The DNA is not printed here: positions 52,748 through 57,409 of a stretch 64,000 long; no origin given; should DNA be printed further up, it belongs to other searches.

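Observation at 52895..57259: Giant single-polypeptide Fe-S nuclease + unassigned 550-aa core + Upf1/Dna2-like helicase: archaeal Dna2-like enzyme or stand-alone nuclease-helicase immunity protein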

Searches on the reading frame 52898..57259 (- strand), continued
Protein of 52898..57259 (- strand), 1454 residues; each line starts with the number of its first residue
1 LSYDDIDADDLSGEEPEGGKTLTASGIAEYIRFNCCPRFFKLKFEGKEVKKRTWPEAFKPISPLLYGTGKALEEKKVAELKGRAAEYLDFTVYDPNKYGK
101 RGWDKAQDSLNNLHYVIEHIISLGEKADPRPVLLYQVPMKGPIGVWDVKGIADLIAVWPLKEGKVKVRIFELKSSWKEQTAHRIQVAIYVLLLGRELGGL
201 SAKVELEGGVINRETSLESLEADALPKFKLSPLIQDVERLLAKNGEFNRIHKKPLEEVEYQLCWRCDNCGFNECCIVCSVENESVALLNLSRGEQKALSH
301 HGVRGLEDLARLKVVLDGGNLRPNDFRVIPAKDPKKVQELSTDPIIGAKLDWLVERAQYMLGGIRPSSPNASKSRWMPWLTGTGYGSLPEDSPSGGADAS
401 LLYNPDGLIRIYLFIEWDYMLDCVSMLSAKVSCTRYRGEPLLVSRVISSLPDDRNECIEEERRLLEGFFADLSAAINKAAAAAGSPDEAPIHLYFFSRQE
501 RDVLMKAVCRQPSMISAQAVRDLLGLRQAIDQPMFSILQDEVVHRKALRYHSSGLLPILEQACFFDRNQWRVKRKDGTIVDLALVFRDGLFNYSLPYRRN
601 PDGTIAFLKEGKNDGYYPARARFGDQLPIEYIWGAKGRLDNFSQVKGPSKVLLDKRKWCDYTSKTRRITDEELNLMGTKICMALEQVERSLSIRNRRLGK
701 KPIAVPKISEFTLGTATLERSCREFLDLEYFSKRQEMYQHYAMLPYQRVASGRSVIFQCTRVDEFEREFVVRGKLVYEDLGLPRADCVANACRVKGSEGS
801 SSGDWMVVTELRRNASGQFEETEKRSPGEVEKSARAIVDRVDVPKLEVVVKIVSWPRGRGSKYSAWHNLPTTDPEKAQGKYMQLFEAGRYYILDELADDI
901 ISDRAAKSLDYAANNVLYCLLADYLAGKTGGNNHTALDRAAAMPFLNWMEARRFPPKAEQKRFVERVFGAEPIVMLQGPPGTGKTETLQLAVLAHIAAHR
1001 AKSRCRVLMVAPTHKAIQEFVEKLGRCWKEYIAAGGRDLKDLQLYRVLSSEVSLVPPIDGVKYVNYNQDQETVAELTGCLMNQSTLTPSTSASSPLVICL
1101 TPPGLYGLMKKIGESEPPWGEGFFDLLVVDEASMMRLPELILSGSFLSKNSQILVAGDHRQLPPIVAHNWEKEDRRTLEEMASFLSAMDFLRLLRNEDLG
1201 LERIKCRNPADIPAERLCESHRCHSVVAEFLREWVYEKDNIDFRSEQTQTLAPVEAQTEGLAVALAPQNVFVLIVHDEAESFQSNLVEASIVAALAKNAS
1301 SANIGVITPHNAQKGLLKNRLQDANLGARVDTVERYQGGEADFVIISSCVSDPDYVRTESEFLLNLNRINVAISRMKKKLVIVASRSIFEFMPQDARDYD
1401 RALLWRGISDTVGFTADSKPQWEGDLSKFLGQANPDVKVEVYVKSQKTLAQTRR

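Call 16: find_encoding_contigs(protein=P0096, flank=10000, max_places=3)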
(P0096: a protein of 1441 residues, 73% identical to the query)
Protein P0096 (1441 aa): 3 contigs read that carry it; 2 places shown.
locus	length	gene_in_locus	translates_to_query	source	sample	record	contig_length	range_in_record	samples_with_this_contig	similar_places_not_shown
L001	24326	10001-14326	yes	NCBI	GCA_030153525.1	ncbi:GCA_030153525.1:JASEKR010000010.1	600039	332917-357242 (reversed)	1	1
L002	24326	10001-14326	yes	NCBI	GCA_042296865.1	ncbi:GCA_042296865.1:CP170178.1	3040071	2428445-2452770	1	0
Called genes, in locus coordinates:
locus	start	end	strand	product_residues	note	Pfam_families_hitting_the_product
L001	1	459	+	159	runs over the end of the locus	-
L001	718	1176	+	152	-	PF04463:2-thiour_desulf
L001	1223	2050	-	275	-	PF22309:HK-GC-Chemotax_sensor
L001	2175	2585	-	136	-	PF13404:HTH_AsnC-type, PF13412:HTH_24, PF01037:AsnC_trans_reg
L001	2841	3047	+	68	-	PF22289:DmmA-like_C (faint), PF21344:Zn_ribbon_LysW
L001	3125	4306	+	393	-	PF22626:LysX_preATP_grasp (faint), PF08443:RimK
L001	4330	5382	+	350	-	PF01118:Semialdhyde_dh, PF22698:Semialdhyde_dhC_1, PF02774:Semialdhyde_dhC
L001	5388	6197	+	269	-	PF00696:AA_kinase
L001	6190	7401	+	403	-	PF00202:Aminotran_3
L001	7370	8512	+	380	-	PF04389:Peptidase_M28 (weak), PF01546:Peptidase_M20, PF07687:M20_dimer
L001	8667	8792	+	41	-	-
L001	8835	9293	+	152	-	-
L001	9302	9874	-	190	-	-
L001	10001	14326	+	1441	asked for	PF12705:PDDEXK_1 (weak), PF00270:DEAD (weak), PF13086:AAA_11, PF13245:AAA_19, PF13604:AAA_30 (weak), PF13087:AAA_12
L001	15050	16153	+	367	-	PF00145:DNA_methylase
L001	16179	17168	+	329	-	PF09565:RE_NgoFVII, PF20731:RE_NgoFVII_C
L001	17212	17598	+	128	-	PF03852:Vsr, PF18741:MTES_1575 (faint), PF04480:DUF559 (weak)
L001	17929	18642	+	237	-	-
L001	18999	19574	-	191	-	PF12654:DUF3786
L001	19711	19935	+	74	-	PF07362:CcdA (weak)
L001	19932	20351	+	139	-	PF01850:PIN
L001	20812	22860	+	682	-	PF03190:Thioredox_DsbH, PF13899:Thioredoxin_7, PF06917:Pectate_lyase_2 (faint), PF07221:GlcNAc_2-epim (faint), PF05147:LANC_like (faint), PF07470:Glyco_hydro_88 (faint), PF03663:Glyco_hydro_76 (faint)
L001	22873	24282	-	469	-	PF00696:AA_kinase, PF13840:ACT_7, PF22468:ACT_9, PF13840:ACT_7 (weak), PF01842:ACT, PF22468:ACT_9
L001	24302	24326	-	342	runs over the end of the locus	PF03447:NAD_binding_3, PF00742:Homoserine_dh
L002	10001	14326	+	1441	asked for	PF12705:PDDEXK_1 (weak), PF00270:DEAD (weak), PF13086:AAA_11, PF13245:AAA_19, PF13604:AAA_30 (weak), PF13087:AAA_12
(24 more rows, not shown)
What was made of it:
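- In L001 it holds a Dcm-NgoFVII-Vsr restriction-modification system and a toxin-antitoxin pair (call 16). The gene borders a variable island, which in L001 holds a restriction-modification system and a toxin-antitoxin pair (call 16).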

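Call 17: find_encoding_contigs(protein=P0002, flank=10000, max_places=3)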
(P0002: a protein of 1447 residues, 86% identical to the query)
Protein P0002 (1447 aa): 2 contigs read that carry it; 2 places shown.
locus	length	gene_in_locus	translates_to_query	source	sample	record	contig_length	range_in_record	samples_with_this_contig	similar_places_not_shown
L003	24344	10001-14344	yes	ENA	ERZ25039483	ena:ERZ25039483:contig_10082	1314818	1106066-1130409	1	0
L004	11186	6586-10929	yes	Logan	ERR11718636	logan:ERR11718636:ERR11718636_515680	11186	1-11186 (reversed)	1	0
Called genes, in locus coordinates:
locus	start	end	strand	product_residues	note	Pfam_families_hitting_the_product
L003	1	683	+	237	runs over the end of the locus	PF06026:Rib_5-P_isom_A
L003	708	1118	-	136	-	PF13404:HTH_AsnC-type, PF13412:HTH_24, PF01037:AsnC_trans_reg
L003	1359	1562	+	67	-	PF21344:Zn_ribbon_LysW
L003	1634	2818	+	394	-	PF22626:LysX_preATP_grasp (faint), PF08443:RimK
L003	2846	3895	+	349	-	PF01118:Semialdhyde_dh, PF22698:Semialdhyde_dhC_1, PF02774:Semialdhyde_dhC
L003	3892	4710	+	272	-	PF00696:AA_kinase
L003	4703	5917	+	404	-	PF00202:Aminotran_3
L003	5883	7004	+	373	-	PF01546:Peptidase_M20, PF07687:M20_dimer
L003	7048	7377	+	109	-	PF00355:Rieske, PF13806:Rieske_2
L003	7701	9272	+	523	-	PF00999:Na_H_Exchanger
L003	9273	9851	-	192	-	-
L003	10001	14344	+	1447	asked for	PF12705:PDDEXK_1 (weak), PF00270:DEAD (weak), PF13086:AAA_11, PF13245:AAA_19, PF13604:AAA_30 (weak), PF13087:AAA_12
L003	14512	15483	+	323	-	PF08271:Zn_Ribbon_TF, PF00382:TFIIB, PF13404:HTH_AsnC-type (weak)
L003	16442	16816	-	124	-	-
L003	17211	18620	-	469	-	PF00696:AA_kinase, PF13840:ACT_7 (weak), PF22468:ACT_9, PF13840:ACT_7 (weak), PF01842:ACT, PF22468:ACT_9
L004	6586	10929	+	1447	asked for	PF12705:PDDEXK_1 (weak), PF00270:DEAD (weak), PF13086:AAA_11, PF13245:AAA_19, PF13604:AAA_30 (weak), PF13087:AAA_12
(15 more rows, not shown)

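Call 24: find_related_loci(query=A1, collection=genome_contigs, flank=10000)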
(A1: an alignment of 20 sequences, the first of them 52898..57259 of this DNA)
Query A1 (1454 aa) in genome_contigs; peptide patterns used: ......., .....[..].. (x = any residue, [..] = any of these).
222 stretches matched a pattern; 138 encode a relative of the query (tblastn E <= 1e-3); the best 80 are kept; 80 distinct loci.
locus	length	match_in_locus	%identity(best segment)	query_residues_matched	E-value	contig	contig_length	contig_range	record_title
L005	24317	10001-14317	83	8-1447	0e+0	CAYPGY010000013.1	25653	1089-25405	MAG TPA_asm: uncultured Candidatus Bathyarchaeia archaeon isolate SRP167436_co1_131 genome assembly, contig: NODE_2844_l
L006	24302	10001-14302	82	15-1447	0e+0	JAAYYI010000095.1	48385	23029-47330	MAG: Candidatus Bathyarchaeota archaeon isolate AS06rmzACSIP_217 442938_AS06, whole genome shotgun sequence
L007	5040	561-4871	80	6-1444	0e+0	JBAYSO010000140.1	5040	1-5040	MAG: Candidatus Bathyarchaeia archaeon isolate SO_2016_LW2_72 scaffold39126_LW138R_2016, whole genome shotgun sequence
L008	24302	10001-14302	80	9-1447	0e+0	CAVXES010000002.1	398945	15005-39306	MAG: uncultured archaeon isolate MFD02416.bin.1.263 genome assembly, contig: contig_24839, whole genome shotgun sequence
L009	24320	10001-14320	80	1-1444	0e+0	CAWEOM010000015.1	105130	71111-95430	MAG: Candidatus Bathyarchaeota archaeon isolate MFD02923.bin.1.1 genome assembly, contig: contig_46497, whole genome sho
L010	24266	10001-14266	81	21-1445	0e+0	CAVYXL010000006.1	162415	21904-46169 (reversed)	MAG: Candidatus Bathyarchaeota archaeon isolate MFD01476.bin.2.165 genome assembly, contig: contig_137673, whole genome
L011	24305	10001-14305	78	14-1450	0e+0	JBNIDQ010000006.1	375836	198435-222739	MAG: Candidatus Bathyarchaeia archaeon isolate Bathy6-F112_MillA Bathy112V4_scaffold1, whole genome shotgun sequence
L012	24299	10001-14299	78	14-1447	0e+0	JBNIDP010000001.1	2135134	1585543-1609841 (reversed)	MAG: Candidatus Bathyarchaeia archaeon isolate Bathy6-F86_MillB Bathy86_contig1, whole genome shotgun sequence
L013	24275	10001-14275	77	22-1448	0e+0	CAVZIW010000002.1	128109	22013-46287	MAG: Candidatus Bathyarchaeota archaeon isolate MFD02416.bin.1.260 genome assembly, contig: contig_16815, whole genome s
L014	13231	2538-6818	77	21-1445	0e+0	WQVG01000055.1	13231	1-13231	MAG: Candidatus Bathycorpusculum acetigenerans isolate Emb289P1_bin127 Ga0123355_10012344, whole genome shotgun sequence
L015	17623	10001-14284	75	21-1445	0e+0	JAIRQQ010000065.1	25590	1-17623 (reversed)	MAG: Nitrososphaerota archaeon isolate Coa324_bin13 k119_117735, whole genome shotgun sequence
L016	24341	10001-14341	76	1-1447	0e+0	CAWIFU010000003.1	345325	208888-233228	MAG: Candidatus Bathyarchaeota archaeon isolate MFD01872.bin.1.306 genome assembly, contig: contig_132245, whole genome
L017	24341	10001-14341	76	4-1447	0e+0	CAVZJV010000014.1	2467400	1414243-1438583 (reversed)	MAG: Candidatus Bathyarchaeota archaeon isolate MFD05442.bin.1.295 genome assembly, contig: contig_957, whole genome sho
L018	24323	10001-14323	75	1-1448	0e+0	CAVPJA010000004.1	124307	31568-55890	MAG: Candidatus Bathyarchaeota archaeon isolate MFD00032.bin.2.120 genome assembly, contig: contig_62831, whole genome s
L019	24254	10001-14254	75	21-1450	0e+0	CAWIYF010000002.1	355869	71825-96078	MAG: Candidatus Bathyarchaeota archaeon isolate MFD05942.bin.1.284 genome assembly, contig: contig_19713, whole genome s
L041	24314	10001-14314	67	21-1454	0e+0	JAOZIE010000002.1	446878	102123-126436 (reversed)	MAG: Candidatus Bathyarchaeota archaeon isolate DYS_6 NODE_32, whole genome shotgun sequence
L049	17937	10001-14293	66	18-1444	0e+0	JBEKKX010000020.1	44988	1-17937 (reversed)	MAG: Candidatus Bathyarchaeia archaeon isolate SPRUCE 357 SPRUCE_357_20, whole genome shotgun sequence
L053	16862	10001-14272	65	21-1444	0e+0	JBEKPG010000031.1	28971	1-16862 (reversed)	MAG: Candidatus Bathyarchaeia archaeon isolate SPRUCE 459 SPRUCE_459_31, whole genome shotgun sequence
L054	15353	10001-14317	65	11-1450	0e+0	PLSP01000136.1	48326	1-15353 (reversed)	MAG: Candidatus Bathyarchaeota archaeon isolate bog_991 73.20120700_S1D.335_contig_126133, whole genome shotgun sequence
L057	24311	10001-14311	64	15-1448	0e+0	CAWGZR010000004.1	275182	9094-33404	MAG: Candidatus Bathyarchaeota archaeon isolate MFD01476.bin.1.243 genome assembly, contig: contig_18292, whole genome s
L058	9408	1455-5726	63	21-1442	0e+0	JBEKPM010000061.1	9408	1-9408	MAG: Candidatus Bathyarchaeia archaeon isolate SPRUCE 464 SPRUCE_464_61, whole genome shotgun sequence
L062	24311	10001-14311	64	14-1444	0e+0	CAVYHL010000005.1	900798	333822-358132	MAG: Candidatus Bathyarchaeota archaeon isolate MFD03726.bin.1.104 genome assembly, contig: contig_19715, whole genome s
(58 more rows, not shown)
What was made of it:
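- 52895..57259 (-): Whole gene: 1454-aa nuclease / RNase-H-like / SF1B helicase protein (TTG start, stop at 52895-52897). 80 genome loci (call 24).
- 80 loci from 79 species-level genomes at 63-86% identity, with one genome carrying two copies (call 24).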

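Call 81: search_protein_families(library=pfam, proteins=[L057:8684-9871:+, L062:6137-7816:+, L062:8176-8613:+, L057:14362-14805:-, L058:5793-7859:-, L049:5044-5886:+, L016:8921-9295:+, L014:11033-11614:-, L053:15009-15686:-, L010:16241-18802:+], max_evalue=0.001)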
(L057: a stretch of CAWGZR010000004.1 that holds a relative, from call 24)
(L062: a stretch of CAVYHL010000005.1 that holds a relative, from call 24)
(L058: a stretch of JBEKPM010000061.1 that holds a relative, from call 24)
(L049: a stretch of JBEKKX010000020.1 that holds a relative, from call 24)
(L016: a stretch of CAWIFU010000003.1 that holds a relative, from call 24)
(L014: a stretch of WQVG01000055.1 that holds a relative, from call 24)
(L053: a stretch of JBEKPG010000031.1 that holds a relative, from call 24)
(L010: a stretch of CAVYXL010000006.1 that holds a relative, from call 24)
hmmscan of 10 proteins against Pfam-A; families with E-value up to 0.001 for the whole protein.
L057:8684-9871:+ (396 aa): 0 families

L062:6137-7816:+ (560 aa): 0 families

L062:8176-8613:+ (146 aa): 1 family
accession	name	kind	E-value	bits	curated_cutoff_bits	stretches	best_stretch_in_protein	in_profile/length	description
PF01161.25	PBP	-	3.7e-43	147.5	24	1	17-144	2-135/135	Phosphatidylethanolamine-binding protein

L057:14362-14805:- (148 aa): 1 family
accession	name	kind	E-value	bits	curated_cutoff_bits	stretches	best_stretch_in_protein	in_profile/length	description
PF01726.22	LexA_DNA_bind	-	3.6e-05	23.9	23.7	1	26-66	21-61/65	LexA DNA binding domain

L058:5793-7859:- (689 aa): 2 families
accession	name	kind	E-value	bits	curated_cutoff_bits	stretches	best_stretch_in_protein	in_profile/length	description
PF09826.15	Beta_propel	-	2e-146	489.2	22.4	1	116-680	1-495/495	Beta propeller domain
PF08309.17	LVIVD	-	0.00037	20.2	20.2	0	230-246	25-41/42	LVIVD repeat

L049:5044-5886:+ (281 aa): 2 families
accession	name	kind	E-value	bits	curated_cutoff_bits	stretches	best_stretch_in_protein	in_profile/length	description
PF00005.33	ABC_tran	-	2.1e-30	106.5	25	1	47-190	2-137/137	ABC transporter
PF13304.12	AAA_21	-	4.8e-15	56.9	27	1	159-219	235-298/304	AAA domain, putative AbiEii toxin, Type IV TA system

L016:8921-9295:+ (125 aa): 0 families

L014:11033-11614:- (194 aa): 1 family
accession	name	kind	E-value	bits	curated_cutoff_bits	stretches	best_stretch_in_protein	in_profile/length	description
PF12654.12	DUF3786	-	6.9e-33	114.1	27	1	61-182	52-174/176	Domain of unknown function (DUF3786)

L053:15009-15686:- (226 aa): 1 family
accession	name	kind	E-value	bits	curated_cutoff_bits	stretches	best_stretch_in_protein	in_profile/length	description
PF03357.26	Snf7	-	1.8e-05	24.9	27.3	1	48-141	2-95/171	Snf7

L010:16241-18802:+ (854 aa): 3 families
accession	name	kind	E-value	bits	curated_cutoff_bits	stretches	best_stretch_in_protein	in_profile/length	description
PF13360.13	PQQ_2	-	3e-12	47.1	27.6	1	560-666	3-88/233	Outer membrane protein assembly factor BamB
PF00630.25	Filamin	-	0.00018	22.7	26.9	0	70-133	27-89/93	Filamin/ABP280 repeat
PF16640.11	Big_3_5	-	0.0005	21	35.5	1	745-799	30-81/88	Bacterial Ig-like domain (group 3)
